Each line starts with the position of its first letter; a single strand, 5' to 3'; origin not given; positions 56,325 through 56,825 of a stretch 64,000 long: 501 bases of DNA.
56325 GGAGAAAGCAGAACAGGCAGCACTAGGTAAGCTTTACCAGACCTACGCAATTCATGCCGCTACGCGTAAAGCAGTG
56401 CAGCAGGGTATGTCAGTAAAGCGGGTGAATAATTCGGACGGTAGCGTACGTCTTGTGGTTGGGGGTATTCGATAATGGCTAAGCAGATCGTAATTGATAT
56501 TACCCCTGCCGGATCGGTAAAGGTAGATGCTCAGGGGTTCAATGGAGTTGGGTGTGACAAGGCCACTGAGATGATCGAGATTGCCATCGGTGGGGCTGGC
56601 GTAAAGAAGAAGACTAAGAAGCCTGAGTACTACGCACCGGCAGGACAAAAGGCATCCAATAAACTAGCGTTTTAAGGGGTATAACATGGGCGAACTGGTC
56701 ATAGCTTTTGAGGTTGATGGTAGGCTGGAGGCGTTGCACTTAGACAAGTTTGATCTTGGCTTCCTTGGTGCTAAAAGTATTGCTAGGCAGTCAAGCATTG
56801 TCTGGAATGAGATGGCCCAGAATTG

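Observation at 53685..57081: AAA+ ATPase - unknown - DUF1257-like - DUF2997-like - Cys-cluster protein gene block of unknown function in the replication module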

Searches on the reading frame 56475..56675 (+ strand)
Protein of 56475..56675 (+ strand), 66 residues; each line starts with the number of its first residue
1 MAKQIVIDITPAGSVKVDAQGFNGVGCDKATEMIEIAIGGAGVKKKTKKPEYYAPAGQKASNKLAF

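Call 3: search_protein_families(library=pfam, proteins=[window:56475-56675:+], max_evalue=0.1)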
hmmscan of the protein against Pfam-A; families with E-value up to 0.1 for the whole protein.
window:56475-56675:+ (66 aa): 1 family
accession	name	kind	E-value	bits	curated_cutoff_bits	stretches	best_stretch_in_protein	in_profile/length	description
PF11211.13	DUF2997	-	3.5e-10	40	24.1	1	5-53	1-47/47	Protein of unknown function (DUF2997)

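Call 4: search_protein_families(library=phrogs, proteins=[window:56475-56675:+], max_evalue=0.01)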
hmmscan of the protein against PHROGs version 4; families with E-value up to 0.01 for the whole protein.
window:56475-56675:+ (66 aa): 1 family
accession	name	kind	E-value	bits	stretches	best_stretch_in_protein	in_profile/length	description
phrog_23133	-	unknown function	3.2e-06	28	1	4-55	6-55/75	-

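Call 21: search_protein_families(library=ncbifam, proteins=[window:56475-56675:+], max_evalue=0.1)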
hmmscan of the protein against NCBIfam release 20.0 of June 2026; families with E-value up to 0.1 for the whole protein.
window:56475-56675:+ (66 aa): 0 families

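Call 22: search_protein_families(library=padloc, proteins=[window:56475-56675:+], max_evalue=0.1)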
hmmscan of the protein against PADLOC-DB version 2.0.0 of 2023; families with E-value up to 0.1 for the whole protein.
window:56475-56675:+ (66 aa): 0 families

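Call 31: search_solved_structures(query=window:56475-56675:+, max_evalue=10)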
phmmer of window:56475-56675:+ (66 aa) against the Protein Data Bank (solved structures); distinct sequences matched with E-value up to 10: 0.
